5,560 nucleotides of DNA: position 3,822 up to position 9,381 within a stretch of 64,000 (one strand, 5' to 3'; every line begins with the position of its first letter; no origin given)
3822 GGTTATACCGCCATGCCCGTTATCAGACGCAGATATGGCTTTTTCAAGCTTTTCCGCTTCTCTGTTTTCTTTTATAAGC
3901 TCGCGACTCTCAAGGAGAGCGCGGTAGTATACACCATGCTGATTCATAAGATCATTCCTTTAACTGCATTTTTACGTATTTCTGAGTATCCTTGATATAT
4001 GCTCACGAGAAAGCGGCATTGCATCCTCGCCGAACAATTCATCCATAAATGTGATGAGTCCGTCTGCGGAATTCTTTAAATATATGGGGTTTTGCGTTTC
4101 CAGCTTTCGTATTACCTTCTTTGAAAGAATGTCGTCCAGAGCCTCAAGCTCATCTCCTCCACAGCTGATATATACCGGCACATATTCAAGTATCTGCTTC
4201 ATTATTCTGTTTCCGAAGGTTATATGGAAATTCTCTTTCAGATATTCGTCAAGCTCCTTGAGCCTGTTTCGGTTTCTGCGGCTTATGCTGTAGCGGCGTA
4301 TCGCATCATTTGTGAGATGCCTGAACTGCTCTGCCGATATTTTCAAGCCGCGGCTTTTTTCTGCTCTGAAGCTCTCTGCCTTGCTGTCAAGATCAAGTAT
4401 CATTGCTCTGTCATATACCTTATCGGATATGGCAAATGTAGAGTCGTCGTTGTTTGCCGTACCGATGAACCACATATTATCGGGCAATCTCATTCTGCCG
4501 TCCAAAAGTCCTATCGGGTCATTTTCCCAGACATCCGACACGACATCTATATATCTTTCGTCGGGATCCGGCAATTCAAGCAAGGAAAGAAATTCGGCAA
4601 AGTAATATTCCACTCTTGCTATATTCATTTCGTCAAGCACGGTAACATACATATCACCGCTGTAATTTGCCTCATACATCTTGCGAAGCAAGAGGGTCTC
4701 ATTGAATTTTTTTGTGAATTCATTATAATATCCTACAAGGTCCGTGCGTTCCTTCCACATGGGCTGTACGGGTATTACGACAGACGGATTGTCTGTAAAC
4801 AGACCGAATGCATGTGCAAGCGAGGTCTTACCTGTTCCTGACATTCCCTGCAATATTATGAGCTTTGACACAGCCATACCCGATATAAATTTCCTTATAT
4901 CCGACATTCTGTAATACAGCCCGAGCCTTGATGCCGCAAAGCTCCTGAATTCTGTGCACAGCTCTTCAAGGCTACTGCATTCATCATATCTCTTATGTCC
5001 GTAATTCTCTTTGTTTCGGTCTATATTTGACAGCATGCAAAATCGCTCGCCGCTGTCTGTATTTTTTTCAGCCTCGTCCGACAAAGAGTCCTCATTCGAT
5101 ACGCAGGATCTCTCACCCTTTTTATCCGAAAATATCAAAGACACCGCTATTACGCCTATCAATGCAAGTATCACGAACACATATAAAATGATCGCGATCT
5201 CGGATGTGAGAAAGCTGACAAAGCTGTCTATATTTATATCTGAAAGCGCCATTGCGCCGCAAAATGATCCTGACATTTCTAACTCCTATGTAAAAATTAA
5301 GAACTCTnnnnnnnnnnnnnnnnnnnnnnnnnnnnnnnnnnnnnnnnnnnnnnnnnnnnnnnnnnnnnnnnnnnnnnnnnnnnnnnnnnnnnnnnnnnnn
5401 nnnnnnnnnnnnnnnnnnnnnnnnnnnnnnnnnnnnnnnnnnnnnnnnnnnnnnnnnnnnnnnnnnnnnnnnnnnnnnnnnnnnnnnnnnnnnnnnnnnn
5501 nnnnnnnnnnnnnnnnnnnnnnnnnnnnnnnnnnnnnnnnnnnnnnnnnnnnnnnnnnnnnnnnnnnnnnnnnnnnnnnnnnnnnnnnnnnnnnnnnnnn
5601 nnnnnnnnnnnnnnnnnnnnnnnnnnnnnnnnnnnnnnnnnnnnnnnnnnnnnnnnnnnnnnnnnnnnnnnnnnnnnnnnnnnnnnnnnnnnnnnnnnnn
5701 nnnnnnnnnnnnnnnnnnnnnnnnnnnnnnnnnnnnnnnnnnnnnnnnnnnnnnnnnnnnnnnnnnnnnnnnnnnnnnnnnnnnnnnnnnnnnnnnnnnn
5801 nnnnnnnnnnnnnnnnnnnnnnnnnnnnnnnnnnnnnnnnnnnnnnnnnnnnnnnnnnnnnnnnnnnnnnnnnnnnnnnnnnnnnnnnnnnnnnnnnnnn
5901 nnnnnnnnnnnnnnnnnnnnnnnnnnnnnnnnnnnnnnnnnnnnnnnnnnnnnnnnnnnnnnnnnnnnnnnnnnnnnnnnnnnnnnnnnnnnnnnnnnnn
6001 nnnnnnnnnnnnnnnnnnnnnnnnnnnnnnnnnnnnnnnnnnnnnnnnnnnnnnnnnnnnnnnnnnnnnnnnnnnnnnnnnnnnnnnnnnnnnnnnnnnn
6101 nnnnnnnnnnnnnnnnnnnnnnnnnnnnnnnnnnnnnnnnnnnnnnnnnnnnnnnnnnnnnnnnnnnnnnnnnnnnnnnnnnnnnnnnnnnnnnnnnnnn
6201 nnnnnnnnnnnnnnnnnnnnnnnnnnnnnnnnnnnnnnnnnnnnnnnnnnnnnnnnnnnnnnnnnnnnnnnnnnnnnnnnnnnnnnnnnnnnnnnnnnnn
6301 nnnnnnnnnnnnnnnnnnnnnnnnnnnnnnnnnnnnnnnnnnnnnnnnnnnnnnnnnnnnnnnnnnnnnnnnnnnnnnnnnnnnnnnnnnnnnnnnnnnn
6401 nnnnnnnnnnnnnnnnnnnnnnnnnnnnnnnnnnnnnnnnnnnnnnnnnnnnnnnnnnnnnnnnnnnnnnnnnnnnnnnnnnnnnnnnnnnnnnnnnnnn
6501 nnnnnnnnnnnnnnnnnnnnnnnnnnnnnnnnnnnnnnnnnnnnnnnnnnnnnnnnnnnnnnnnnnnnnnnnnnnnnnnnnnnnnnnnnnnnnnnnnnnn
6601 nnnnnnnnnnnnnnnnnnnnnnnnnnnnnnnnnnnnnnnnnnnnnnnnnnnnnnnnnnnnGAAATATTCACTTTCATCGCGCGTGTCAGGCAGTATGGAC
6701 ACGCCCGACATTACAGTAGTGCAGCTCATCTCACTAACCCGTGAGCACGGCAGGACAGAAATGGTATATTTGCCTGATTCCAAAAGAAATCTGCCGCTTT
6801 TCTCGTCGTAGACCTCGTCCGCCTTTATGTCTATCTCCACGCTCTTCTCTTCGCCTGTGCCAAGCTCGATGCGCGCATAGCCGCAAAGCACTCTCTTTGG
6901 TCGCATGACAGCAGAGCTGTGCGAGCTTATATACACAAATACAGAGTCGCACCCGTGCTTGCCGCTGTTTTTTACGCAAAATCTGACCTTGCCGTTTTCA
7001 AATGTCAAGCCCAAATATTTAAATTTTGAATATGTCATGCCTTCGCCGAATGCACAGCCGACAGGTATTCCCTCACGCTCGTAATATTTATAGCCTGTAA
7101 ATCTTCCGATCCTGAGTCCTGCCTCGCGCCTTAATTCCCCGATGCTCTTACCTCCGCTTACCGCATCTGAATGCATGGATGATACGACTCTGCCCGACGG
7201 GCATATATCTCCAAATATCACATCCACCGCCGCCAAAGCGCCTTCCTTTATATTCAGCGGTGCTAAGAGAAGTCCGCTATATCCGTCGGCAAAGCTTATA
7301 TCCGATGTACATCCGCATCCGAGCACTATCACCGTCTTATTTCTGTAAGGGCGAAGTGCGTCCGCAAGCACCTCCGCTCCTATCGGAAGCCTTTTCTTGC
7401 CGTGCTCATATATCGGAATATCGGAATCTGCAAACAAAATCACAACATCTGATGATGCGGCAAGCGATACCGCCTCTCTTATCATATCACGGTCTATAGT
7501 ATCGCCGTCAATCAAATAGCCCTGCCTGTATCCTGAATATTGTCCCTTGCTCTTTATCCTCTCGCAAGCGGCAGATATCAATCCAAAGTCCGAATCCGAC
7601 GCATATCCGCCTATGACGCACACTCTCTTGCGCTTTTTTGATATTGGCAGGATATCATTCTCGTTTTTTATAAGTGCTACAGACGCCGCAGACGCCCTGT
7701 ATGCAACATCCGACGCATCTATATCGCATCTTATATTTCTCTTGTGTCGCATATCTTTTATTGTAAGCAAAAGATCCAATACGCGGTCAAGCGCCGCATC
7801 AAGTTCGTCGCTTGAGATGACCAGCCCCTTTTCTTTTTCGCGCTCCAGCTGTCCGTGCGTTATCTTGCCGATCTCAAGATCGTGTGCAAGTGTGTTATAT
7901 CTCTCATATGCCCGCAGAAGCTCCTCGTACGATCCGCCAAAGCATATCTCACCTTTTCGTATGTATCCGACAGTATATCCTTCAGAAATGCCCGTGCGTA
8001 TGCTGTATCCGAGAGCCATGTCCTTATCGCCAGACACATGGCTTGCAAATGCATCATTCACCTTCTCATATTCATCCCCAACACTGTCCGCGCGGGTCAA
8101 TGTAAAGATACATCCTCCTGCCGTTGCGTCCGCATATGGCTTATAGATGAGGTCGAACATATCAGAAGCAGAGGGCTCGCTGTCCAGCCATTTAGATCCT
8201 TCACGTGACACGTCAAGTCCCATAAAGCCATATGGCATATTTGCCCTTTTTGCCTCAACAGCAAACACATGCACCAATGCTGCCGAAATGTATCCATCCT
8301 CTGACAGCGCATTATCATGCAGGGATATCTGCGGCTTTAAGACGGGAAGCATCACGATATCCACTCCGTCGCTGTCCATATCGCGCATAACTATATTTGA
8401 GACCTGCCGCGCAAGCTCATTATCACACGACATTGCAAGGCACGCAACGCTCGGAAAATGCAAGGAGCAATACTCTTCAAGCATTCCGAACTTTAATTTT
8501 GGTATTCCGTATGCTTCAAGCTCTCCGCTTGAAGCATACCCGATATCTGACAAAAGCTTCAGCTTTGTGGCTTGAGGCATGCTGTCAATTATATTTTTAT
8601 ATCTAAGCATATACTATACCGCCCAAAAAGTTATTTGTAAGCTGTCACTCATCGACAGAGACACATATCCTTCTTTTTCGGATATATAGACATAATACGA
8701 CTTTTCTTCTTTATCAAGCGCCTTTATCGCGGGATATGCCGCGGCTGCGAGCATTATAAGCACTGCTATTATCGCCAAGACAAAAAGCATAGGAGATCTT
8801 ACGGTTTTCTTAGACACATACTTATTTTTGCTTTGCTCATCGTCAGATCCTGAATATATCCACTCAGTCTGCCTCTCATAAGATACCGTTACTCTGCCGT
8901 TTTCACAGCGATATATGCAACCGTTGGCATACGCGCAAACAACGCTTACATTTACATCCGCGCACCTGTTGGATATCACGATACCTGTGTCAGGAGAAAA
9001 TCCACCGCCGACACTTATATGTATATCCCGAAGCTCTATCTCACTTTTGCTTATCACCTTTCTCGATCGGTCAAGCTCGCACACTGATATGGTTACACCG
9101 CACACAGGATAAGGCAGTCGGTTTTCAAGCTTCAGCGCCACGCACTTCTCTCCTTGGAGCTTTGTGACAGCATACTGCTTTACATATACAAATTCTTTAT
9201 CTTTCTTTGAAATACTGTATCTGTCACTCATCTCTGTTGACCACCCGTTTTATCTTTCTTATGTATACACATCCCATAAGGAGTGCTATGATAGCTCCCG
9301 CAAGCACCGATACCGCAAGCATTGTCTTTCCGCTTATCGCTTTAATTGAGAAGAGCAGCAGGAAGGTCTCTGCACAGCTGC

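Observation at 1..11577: Eight-gene operon built around membrane-tethered McrB-like GTPases: candidate undescribed McrBC-derived membrane system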

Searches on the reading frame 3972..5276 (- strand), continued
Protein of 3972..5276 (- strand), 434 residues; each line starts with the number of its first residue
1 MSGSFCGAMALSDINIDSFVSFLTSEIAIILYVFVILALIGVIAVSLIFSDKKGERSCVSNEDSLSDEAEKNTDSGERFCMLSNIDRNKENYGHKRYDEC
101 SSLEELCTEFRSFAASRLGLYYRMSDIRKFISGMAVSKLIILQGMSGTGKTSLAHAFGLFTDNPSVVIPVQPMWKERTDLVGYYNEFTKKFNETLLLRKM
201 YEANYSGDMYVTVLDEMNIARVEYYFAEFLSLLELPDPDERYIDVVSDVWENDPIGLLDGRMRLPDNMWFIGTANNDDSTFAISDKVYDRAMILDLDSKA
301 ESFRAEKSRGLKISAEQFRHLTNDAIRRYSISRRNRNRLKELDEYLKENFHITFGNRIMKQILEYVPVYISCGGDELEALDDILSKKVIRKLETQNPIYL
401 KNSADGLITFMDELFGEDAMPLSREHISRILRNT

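Call 99: search_protein_families(library=pfam, proteins=[L091:4991-5350:+, L091:5524-6210:+, L091:6223-7017:+, L091:7028-7570:+, L091:7571-9460:+, L091:9477-11135:+, L091:11370-13739:+, L094:1966-3099:+, L094:3096-4064:+], max_evalue=0.05)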
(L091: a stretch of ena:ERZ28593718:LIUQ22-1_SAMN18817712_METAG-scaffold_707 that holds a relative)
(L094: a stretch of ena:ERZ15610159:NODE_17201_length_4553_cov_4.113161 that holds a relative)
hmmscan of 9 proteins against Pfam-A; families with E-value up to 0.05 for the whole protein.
L091:4991-5350:+ (119 aa): 0 families

L091:5524-6210:+ (228 aa): 0 families

L091:6223-7017:+ (264 aa): 0 families

L091:7028-7570:+ (180 aa): 1 family
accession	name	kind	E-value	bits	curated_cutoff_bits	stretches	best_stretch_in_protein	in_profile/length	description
PF00717.28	Peptidase_S24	-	2.1e-05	24.6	23.3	1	42-128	37-114/116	Peptidase S24-like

L091:7571-9460:+ (629 aa): 2 families
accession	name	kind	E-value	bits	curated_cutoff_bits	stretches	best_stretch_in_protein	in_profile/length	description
PF07728.20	AAA_5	-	0.0037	17.7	22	1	335-428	3-91/139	AAA domain (dynein-related subfamily)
PF00004.35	AAA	-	0.04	14.8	21.2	0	335-414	2-69/131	ATPase family associated with various cellular activities (AAA)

L091:9477-11135:+ (552 aa): 0 families

L091:11370-13739:+ (789 aa): 4 families
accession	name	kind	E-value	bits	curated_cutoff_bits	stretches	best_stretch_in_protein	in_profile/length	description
PF12146.15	Hydrolase_4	-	6.6e-07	29.3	27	1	82-186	6-105/239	Serine aminopeptidase, S33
PF00561.26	Abhydrolase_1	-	5.9e-05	23.3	25.8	1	81-173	1-85/245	alpha/beta hydrolase fold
PF03403.19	PAF-AH_p_II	-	0.0011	18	20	1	74-121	94-141/372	Platelet-activating factor acetylhydrolase, isoform II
PF12697.13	Abhydrolase_6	-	0.026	15.6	26.3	1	95-210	20-99/217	Alpha/beta hydrolase family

L094:1966-3099:+ (377 aa): 2 families
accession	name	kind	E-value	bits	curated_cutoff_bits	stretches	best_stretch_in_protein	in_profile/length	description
PF09823.15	DUF2357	-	5e-09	36.2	23.3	1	57-154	94-193/251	Domain of unknown function (DUF2357)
PF14327.11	CSTF2_hinge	-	0.0012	19.7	27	0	199-245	16-62/81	Hinge domain of cleavage stimulation factor subunit 2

L094:3096-4064:+ (322 aa): 0 families

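Call 115: find_encoding_contigs(protein=window:3972-5276:-, flank=10000, max_places=4)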
Protein window:3972-5276:- (434 aa): 1 contig read that carries it; 1 place shown.
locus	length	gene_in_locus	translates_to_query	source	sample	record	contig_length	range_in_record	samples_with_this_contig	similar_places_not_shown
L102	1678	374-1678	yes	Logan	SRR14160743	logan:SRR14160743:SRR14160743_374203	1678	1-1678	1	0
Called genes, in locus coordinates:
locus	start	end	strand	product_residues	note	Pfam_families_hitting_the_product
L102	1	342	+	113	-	?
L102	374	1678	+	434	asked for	PF07728:AAA_5 (faint)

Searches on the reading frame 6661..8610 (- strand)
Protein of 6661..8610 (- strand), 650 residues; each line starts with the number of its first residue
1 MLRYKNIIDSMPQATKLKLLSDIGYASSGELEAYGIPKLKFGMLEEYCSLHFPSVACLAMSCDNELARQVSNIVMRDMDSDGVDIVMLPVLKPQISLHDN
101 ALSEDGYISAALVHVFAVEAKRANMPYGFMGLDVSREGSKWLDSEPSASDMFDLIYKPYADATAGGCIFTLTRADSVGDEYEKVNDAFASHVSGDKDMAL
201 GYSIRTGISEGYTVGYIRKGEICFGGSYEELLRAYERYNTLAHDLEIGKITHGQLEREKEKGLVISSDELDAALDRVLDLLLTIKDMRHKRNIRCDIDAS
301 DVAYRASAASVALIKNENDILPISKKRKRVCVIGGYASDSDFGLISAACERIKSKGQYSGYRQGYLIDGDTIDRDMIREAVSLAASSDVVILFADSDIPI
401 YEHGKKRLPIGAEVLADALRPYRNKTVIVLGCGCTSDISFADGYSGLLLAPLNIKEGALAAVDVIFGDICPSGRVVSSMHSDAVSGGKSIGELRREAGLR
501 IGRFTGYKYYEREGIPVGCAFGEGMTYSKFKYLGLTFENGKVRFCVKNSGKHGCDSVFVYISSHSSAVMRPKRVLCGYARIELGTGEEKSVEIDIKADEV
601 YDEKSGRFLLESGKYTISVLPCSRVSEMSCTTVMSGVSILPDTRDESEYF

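Call 62: search_solved_structures(query=window:6661-8610:-, max_evalue=0.001, show_alignments=2)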
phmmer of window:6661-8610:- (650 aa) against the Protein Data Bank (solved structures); distinct sequences matched with E-value up to 0.001: 37.
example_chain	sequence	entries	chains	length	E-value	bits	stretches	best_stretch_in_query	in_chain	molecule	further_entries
7ms2_A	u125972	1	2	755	9.5e-37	130.1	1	259-624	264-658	Thermostable beta-glucosidase B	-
5wab_A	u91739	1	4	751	2.7e-30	108.8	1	265-626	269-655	Putative beta-glucosidase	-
8j9f_A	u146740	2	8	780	2.3e-28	102.4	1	259-624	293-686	Beta-glucosidase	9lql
3abz_A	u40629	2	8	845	1.3e-23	86.8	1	372-620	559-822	Beta-glucosidase I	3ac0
7pjj_A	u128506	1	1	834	1.2e-18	70.3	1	375-618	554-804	Beta-glucosidase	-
8idz_A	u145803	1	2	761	6.1e-18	68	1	501-622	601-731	Beta-glucosidase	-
2x42_A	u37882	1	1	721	7e-16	61.2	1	424-628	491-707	BETA-GLUCOSIDASE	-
2x40_A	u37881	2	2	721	7e-16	61.2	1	424-628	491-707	BETA-GLUCOSIDASE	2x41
8c7f_A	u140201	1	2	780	1.6e-14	56.7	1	346-622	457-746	Xylosidase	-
7zb3_A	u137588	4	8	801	1.8e-14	56.5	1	346-622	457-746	Beta-xylosidase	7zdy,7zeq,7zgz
8va7_A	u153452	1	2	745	1.1e-13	53.9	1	355-624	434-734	Glycoside hydrolase family 3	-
4i3g_A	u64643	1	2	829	1.7e-13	53.3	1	377-597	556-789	Beta-glucosidase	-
3zyz_A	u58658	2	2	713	3.4e-11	45.7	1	445-536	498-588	BETA-D-GLUCOSIDE GLUCOHYDROLASE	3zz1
5tf0_A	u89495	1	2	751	3.4e-11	45.7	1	370-617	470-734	Glycosyl hydrolase family 3 N-terminal domain protein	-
4i8d_A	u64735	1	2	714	3.4e-11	45.7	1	445-536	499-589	Beta-D-glucoside glucohydrolase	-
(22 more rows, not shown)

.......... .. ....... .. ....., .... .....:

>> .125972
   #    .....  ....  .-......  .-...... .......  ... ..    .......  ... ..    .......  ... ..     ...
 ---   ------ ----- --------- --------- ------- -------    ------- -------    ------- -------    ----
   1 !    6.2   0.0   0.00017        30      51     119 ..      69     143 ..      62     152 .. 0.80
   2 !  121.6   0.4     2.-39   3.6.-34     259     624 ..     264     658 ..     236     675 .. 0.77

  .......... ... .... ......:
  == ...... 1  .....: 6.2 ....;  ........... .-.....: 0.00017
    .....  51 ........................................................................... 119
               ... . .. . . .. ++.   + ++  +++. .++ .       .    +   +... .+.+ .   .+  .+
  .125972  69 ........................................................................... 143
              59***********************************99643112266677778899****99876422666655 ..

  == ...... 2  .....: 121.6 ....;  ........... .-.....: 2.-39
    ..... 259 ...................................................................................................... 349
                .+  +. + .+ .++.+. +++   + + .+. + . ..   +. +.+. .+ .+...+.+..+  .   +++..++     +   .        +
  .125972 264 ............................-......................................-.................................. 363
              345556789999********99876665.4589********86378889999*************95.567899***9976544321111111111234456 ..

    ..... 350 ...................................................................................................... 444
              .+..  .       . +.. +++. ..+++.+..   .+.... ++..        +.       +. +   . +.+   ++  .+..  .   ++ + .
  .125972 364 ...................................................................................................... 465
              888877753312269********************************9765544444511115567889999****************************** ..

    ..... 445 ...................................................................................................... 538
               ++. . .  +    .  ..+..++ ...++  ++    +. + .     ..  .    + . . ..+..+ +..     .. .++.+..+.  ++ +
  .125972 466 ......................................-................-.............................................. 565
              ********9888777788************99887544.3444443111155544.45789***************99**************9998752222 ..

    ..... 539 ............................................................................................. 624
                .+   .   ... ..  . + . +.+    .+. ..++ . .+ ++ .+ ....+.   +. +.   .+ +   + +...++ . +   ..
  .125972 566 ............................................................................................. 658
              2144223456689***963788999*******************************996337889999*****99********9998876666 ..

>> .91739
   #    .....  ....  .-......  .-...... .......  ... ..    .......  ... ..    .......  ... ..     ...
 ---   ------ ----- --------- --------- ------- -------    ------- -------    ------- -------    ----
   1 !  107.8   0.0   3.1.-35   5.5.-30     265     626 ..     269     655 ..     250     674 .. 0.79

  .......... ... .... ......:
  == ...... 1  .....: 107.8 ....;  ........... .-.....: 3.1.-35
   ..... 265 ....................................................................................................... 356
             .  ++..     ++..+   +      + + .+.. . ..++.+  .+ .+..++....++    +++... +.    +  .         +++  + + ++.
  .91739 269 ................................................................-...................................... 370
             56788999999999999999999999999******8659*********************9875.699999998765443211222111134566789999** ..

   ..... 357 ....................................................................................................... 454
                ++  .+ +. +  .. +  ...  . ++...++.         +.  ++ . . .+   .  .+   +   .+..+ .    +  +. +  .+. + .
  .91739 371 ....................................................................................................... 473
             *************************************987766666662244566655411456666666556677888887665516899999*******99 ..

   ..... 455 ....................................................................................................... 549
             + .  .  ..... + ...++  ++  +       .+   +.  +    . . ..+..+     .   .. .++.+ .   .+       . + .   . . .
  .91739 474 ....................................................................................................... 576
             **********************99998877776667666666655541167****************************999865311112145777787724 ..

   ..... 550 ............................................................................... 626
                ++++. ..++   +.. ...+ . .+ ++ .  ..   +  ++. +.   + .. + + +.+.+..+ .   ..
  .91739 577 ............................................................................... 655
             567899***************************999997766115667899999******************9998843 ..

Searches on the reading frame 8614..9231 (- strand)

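Call 4: search_protein_families(library=pfam, proteins=[window:8614-9231:-], max_evalue=1)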
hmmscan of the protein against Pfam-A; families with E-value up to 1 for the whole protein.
window:8614-9231:- (205 aa): 2 families
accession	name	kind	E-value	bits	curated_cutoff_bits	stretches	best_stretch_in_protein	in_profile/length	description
PF20874.2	Relaxase_M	-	0.12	13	27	0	68-94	18-44/86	Relaxase central domain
PF19451.5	DUF5989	-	0.16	12.5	27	1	141-164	15-38/49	Family of unknown function (DUF5989)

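Call 10: search_protein_families(library=padloc, proteins=[window:8614-9231:-], max_evalue=0.1)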
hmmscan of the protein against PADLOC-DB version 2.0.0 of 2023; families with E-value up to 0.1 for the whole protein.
window:8614-9231:- (205 aa): 0 families

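Call 11: search_protein_families(library=ncbifam, proteins=[window:8614-9231:-], max_evalue=0.1)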
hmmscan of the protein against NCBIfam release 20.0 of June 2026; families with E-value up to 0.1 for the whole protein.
window:8614-9231:- (205 aa): 3 families
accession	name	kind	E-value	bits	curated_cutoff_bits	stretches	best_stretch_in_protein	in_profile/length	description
NF033598.2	elast_bind_EbpS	equivalog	0.027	13.4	300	1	128-177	285-334/498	elastin-binding protein EbpS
NF052640.1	CPBP_M949_0222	equivalog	0.048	13.5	220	1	137-184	100-147/213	M949_0222 family glutamic-type intramembrane endopeptidase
NF009063.0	PRK12397.1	equivalog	0.089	11.4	659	0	28-99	183-250/404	acetate/propionate family kinase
